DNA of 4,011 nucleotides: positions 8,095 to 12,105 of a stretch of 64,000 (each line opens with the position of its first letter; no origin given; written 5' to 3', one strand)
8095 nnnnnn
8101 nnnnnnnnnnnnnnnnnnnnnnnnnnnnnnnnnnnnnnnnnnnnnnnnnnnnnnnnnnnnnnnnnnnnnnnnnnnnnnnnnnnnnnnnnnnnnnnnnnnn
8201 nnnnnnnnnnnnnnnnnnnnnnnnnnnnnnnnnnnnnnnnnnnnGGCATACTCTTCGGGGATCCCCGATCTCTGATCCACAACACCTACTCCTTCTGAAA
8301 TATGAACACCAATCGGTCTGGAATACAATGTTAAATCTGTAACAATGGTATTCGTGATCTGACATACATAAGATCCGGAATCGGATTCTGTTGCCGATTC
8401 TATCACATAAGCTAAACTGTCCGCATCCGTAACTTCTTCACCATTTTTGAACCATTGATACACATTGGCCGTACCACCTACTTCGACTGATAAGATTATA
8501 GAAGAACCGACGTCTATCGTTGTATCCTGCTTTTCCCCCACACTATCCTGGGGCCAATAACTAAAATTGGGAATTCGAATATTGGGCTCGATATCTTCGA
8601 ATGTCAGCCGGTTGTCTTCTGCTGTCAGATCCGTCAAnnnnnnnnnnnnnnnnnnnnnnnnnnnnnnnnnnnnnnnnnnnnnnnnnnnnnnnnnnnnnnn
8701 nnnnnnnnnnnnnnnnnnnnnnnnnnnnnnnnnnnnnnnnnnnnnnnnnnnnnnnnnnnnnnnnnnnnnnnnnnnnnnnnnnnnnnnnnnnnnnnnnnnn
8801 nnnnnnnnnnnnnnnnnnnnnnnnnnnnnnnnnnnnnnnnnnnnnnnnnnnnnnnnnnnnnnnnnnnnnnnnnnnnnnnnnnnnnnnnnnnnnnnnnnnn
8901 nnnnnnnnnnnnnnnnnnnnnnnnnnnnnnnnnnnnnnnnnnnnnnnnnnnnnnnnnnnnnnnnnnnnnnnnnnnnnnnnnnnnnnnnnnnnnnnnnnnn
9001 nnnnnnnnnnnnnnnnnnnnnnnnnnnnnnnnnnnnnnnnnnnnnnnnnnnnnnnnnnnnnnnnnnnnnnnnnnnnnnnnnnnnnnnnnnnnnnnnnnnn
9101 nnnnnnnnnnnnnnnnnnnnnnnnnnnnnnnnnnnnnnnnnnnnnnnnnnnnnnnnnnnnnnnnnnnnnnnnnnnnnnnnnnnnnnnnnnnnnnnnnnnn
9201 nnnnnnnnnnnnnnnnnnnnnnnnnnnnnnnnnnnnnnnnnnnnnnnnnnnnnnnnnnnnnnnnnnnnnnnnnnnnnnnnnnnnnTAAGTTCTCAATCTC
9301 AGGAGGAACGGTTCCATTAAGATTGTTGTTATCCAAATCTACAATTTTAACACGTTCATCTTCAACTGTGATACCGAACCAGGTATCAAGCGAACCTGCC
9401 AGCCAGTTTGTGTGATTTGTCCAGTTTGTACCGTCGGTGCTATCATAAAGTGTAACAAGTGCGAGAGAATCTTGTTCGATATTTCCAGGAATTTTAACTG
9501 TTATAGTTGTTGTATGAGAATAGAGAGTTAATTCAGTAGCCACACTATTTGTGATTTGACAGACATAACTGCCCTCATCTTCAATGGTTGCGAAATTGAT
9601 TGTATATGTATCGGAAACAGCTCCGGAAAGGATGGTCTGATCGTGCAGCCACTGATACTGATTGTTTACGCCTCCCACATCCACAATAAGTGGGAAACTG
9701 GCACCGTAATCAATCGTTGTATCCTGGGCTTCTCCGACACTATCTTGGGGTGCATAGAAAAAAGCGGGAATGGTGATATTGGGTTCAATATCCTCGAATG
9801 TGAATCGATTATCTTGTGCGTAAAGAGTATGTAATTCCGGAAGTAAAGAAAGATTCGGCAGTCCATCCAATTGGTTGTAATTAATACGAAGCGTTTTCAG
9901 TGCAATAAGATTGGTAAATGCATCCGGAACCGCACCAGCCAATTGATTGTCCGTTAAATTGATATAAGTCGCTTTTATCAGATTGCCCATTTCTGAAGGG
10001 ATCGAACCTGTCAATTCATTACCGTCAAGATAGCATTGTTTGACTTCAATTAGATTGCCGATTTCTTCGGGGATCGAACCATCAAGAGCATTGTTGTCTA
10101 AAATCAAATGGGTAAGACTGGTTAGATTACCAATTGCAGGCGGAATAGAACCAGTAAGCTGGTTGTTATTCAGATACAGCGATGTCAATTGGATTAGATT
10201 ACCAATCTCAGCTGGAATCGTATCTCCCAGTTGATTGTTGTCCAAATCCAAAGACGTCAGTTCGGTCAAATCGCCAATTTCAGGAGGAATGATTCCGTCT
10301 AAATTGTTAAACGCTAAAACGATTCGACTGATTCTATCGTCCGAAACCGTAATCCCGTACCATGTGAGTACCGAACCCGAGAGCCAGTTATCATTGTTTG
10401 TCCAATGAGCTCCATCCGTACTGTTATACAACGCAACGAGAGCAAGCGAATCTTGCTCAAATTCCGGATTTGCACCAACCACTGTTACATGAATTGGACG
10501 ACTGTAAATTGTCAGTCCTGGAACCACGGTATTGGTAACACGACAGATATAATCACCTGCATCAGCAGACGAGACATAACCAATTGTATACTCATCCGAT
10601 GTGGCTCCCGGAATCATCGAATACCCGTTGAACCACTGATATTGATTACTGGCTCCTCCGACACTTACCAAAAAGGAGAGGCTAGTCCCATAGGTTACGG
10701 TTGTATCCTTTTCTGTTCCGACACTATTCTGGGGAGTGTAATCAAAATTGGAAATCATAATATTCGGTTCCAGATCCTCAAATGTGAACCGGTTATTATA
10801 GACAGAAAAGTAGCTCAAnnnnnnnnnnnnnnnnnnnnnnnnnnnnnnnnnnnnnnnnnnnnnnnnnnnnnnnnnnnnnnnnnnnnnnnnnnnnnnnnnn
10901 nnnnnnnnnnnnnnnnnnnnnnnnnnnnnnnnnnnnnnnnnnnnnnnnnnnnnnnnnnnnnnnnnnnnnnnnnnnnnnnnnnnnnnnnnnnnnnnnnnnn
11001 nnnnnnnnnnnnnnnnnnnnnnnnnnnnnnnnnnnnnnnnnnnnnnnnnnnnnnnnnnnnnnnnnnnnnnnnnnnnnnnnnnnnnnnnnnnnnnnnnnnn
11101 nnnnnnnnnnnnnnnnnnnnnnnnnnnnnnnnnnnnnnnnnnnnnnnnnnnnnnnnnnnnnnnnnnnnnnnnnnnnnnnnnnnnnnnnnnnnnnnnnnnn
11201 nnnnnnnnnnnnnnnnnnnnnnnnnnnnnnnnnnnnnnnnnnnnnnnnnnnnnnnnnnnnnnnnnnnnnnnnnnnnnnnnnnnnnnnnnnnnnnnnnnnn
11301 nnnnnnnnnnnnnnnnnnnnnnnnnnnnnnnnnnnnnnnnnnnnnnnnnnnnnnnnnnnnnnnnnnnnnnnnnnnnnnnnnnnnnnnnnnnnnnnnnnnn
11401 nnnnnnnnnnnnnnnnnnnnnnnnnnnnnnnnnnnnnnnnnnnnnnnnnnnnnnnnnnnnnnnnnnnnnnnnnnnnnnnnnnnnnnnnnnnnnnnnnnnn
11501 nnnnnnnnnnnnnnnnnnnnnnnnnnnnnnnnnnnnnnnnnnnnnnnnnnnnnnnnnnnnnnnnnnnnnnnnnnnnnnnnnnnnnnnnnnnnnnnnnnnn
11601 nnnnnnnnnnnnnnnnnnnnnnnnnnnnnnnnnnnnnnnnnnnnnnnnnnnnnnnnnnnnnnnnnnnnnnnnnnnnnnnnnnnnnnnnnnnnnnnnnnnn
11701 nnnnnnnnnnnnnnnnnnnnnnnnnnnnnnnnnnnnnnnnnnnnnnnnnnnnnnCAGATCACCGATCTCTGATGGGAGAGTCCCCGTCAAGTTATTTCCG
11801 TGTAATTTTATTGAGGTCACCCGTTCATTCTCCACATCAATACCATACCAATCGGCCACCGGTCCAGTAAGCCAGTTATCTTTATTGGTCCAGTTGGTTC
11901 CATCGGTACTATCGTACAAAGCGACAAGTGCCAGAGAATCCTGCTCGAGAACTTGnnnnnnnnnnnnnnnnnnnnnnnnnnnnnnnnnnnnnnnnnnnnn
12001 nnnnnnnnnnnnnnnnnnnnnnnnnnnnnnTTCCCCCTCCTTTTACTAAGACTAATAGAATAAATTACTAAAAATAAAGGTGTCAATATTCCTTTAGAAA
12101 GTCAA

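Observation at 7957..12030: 1357-aa T9SS cargo built from three modules of plant-type LRRs with LRRNT-like caps and Ig-like domains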

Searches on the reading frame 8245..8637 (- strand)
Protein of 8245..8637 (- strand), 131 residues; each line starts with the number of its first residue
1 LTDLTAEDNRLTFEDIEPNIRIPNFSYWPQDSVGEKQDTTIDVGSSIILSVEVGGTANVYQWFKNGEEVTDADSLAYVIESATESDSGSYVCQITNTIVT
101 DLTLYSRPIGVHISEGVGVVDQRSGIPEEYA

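Call 8: search_protein_families(library=pfam, proteins=[window:8245-8637:-], max_evalue=10)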
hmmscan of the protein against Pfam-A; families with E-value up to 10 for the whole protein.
seq(131 aa): 8 families
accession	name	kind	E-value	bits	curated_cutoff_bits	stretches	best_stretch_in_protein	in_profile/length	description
PF13927.12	Ig_3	-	4.9e-10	40.2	30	1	35-96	7-78/78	Immunoglobulin domain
PF07679.22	I-set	-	3.3e-07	30.7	23.7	1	36-98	7-79/90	Immunoglobulin I-set domain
PF13895.12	Ig_2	-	3.6e-07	30.8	27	1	37-97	7-66/79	Immunoglobulin domain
PF16680.11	Ig_4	-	0.00048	21.1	30.1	1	57-107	12-63/71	T-cell surface glycoprotein CD3 delta chain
PF00047.31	ig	-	0.0037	18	21.8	1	40-97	4-73/81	Immunoglobulin domain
PF16681.11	Ig_5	-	0.0084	16.9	27.3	1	56-105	19-68/82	Ig-like domain on T-cell surface glycoprotein CD3 epsilon chain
PF07686.23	V-set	-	0.033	14.8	26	1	57-97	59-96/109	Immunoglobulin V-set domain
PF11465.14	Receptor_2B4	-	0.034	14.8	21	1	71-97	67-93/108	Natural killer cell receptor 2B4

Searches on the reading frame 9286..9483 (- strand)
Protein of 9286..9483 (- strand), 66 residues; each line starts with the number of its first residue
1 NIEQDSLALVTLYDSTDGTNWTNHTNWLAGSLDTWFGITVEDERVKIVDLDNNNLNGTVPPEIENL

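Call 8: search_protein_families(library=pfam, proteins=[window:9286-9483:-], max_evalue=10)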
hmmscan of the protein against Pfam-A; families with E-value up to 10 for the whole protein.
seq(66 aa): 1 family
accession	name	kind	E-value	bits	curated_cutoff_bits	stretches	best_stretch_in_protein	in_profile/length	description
PF00560.39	LRR_1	-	0.0023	18.1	20.6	1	45-66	2-23/23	Leucine Rich Repeat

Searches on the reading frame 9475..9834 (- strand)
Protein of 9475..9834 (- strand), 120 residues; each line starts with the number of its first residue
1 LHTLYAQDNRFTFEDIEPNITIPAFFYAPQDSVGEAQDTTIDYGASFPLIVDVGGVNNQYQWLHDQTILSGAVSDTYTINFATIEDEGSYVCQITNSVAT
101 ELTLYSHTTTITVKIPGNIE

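Call 8: search_protein_families(library=pfam, proteins=[window:9475-9834:-], max_evalue=10)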
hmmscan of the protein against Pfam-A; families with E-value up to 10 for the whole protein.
seq(120 aa): 6 families
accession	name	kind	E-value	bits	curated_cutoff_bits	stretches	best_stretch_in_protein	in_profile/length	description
PF13927.12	Ig_3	-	1.1e-05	26.3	30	1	37-96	9-78/78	Immunoglobulin domain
PF07679.22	I-set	-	0.00021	21.7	23.7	1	38-100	9-81/90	Immunoglobulin I-set domain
PF13895.12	Ig_2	-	0.00031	21.3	27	1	56-113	27-79/79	Immunoglobulin domain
PF16681.11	Ig_5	-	0.0015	19.3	27.3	1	57-105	19-68/82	Ig-like domain on T-cell surface glycoprotein CD3 epsilon chain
PF16680.11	Ig_4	-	0.0027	18.7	30.1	1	58-105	13-61/71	T-cell surface glycoprotein CD3 delta chain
PF00047.31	ig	-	0.12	13.1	21.8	1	75-97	51-73/81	Immunoglobulin domain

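Call 59: search_protein_representatives(protein=window:9475-9834:-)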
Query: 120 residues. Proteins with E-value up to 0.001 (for the whole library): 10607; up to 1e-10: 3578; up to 1e-30: 514. The best 150 are listed.
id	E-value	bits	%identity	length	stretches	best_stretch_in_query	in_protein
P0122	2.1e-167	563.5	28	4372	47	33-102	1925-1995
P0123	3.9e-148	501.4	31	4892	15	5-113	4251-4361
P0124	3.1e-132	450.1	29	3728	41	35-116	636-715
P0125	8.2e-119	406.8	42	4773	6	3-116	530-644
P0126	1.1e-113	390.3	37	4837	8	4-108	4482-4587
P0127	2.0e-103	357.2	28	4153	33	25-109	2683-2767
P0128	4.4e-100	346.5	32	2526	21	46-101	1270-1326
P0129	4.4e-100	346.5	28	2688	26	28-116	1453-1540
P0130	1.1e-99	345.2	34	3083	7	4-113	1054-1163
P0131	2.7e-96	334.3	34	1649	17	35-116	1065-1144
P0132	1.0e-94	329.2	33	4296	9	4-113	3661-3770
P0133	2.5e-94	327.9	32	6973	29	40-117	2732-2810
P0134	5.3e-94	326.8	30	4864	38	33-103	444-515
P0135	3.1e-92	321.2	37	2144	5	6-114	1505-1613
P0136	3.4e-92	321.0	30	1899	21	39-102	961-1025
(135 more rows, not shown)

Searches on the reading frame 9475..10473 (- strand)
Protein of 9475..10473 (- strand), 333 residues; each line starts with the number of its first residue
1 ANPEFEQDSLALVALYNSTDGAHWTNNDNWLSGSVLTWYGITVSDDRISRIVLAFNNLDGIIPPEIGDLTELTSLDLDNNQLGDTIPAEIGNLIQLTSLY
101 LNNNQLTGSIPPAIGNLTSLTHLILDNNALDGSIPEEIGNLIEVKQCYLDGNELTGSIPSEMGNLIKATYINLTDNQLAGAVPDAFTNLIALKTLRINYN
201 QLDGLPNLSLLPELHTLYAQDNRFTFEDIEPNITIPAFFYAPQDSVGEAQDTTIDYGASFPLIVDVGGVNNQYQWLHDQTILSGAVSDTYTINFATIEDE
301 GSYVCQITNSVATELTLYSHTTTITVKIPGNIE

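Call 39: predict_structure(alignment_id=A2)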
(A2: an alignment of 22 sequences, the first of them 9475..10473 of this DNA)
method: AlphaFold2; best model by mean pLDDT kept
length: 333 residues; sequences in the alignment: 22
mean_pLDDT: 96.6   pTM: 0.90
mean pLDDT of the five models: 96.6, 96.3, 95.5, 95.5, 93.7
residues with pLDDT >= 90: 320; 70-90: 9; 50-70: 2; < 50: 2
segments of 3 or more residues with pLDDT < 50: none
pLDDT, mean of each block of 10 residues (from residue 1): 90 98 96 94 97 98 98 99 98 98 99 98 99 99 99 99 99 99 98 99 98 98 97 98 94 96 93 98 96 96 98 97 92 48
secondary structure, 60 per line:
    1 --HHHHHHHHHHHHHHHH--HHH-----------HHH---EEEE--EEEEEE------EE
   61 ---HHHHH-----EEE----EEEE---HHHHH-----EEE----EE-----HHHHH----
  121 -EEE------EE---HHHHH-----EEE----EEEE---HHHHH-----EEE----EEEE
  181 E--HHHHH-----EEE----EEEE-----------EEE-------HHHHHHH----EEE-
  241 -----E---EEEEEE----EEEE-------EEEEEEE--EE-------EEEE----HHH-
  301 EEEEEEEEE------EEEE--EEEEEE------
elements in order: H3-18 E41-44 E47-52 H64-68 E74-76 E81-84 H88-92 E98-100 H112-116 E122-124 H136-140 E146-148 E153-156 H160-164 E170-172 E177-181 H184-188 E194-196 E201-204 E216-218 H226-232 E237-239 E250-255 E260-263 E271-277 E289-292 E301-309 E316-319 E322-327

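Call 41: fold_search(model_id=the predicted structure, library=pdb)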
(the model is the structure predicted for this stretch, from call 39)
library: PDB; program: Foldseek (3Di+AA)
matches with E <= 10: 1998; with E <= 0.001: 313
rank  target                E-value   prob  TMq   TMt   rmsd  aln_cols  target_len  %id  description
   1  8web_A                6.1e-15  1.00  0.52  0.29   5.3       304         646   29  Crystal structure of Arabidopsis thaliana MIK2 ectodomain (released 2024-11-06)
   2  9vbd_A                7.0e-15  1.00  0.49  0.34   6.4       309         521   26  Cryo-EM structure of CARD1 ectodomain (released 2026-04-08)
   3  8wei_A                9.4e-15  1.00  0.52  0.29   5.8       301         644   29  Crystal structure of Brassica napus MIK2 ectodomain (N393D mutant) (released 2024-11-06)
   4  8wee_A                1.2e-14  1.00  0.52  0.29   5.2       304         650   30  Crystal structure of Arabidopsis thaliana MIK2 ectodomain in complex with SCOOP12 (released 2024-11-06)
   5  8wef_A                1.4e-14  1.00  0.52  0.29   5.8       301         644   29  Crystal structure of Brassica napus MIK2 ectodomain in complex with Fusarium oxysporum SCOOPL (released 2024-11-06)
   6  8wec_A                1.4e-14  1.00  0.52  0.30   5.3       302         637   29  Crystal structure of Arabidopsis thaliana MIK2 ectodomain in complex with BAK1 ectodomain and SCOOP12 (released 2024-11-06)
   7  9vbv_A                3.8e-14  1.00  0.50  0.35   6.2       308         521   26  Cryo-EM structure of a CARD1 ectodomain H197A/H199A/H222A mutant (released 2026-04-08)
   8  4mna                  5.6e-14  1.00  0.61  0.33   5.2       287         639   29  Crystal structure of the free FLS2 ectodomains (released 2013-12-04)
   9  8ikw_A                7.8e-14  1.00  0.63  0.67   5.3       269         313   24  A complex structure of PGIP-PG (released 2024-02-07)
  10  8weh_A                7.8e-14  1.00  0.53  0.29   5.9       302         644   28  Crystal structure of Brassica napus MIK2 ectodomain (N393A mutant) (released 2024-11-06)
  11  6w78                  2.7e-13  1.00  0.62  0.66   4.8       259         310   30  crystal structure of a plant ice-binding protein (released 2021-01-20)
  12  5iyv_A                3.5e-13  1.00  0.54  0.33   6.1       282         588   25  Crystal structure of the Arabidopsis receptor kinase HAESA LRR ectdomain in complex with the peptide hormone IDL1. (released 2016-04-20)
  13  1ogq                  4.0e-13  1.00  0.62  0.65   3.8       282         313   24  The crystal structure of PGIP (polygalacturonase inhibiting protein), a leucine rich repeat protein involved in plant de (released 2003-07-24)
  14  8yaa_A                4.7e-13  1.00  0.60  0.32   5.3       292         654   28  Cryo-EM structure of MIK2-SCOOP12-BAK1 (released 2024-10-30)
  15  4mn8_A                5.9e-13  1.00  0.39  0.17  11.0       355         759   25  Crystal structure of flg22 in complex with the FLS2 and BAK1 ectodomains (released 2013-12-04)
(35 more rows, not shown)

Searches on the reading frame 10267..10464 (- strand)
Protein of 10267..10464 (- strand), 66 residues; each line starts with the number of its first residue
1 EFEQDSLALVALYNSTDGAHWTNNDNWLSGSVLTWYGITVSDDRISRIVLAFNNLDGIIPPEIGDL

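Call 8: search_protein_families(library=pfam, proteins=[window:10267-10464:-], max_evalue=10)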
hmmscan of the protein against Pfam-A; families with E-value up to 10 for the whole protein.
seq(66 aa): 1 family
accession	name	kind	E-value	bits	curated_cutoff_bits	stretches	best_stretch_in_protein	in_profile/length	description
PF00560.39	LRR_1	-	0.064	13.8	20.6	1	47-66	4-23/23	Leucine Rich Repeat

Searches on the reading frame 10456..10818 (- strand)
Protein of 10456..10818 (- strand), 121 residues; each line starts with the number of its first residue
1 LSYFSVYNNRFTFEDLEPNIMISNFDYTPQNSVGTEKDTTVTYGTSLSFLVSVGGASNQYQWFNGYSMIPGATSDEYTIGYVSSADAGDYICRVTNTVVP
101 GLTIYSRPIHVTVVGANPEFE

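Call 8: search_protein_families(library=pfam, proteins=[window:10456-10818:-], max_evalue=10)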
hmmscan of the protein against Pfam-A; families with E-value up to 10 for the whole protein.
seq(121 aa): 5 families
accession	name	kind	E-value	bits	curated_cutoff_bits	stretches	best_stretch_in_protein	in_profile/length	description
PF13927.12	Ig_3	-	1.3e-05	26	30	1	36-96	8-78/78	Immunoglobulin domain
PF07679.22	I-set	-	0.00021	21.7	23.7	1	37-98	8-79/90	Immunoglobulin I-set domain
PF13895.12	Ig_2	-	0.00025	21.7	27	1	39-113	9-79/79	Immunoglobulin domain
PF00047.31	ig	-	0.018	15.8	21.8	1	73-99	49-75/81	Immunoglobulin domain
PF16680.11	Ig_4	-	0.087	13.8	30.1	1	56-107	11-63/71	T-cell surface glycoprotein CD3 delta chain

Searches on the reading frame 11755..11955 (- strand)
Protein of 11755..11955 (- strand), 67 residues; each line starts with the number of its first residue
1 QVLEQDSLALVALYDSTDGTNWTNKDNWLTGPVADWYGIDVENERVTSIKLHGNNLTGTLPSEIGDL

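Call 8: search_protein_families(library=pfam, proteins=[window:11755-11955:-], max_evalue=10)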
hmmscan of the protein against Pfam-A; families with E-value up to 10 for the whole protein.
seq(67 aa): 1 family
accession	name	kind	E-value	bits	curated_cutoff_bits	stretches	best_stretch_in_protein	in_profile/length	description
PF00560.39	LRR_1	-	0.011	16.1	20.6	1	46-67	2-23/23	Leucine Rich Repeat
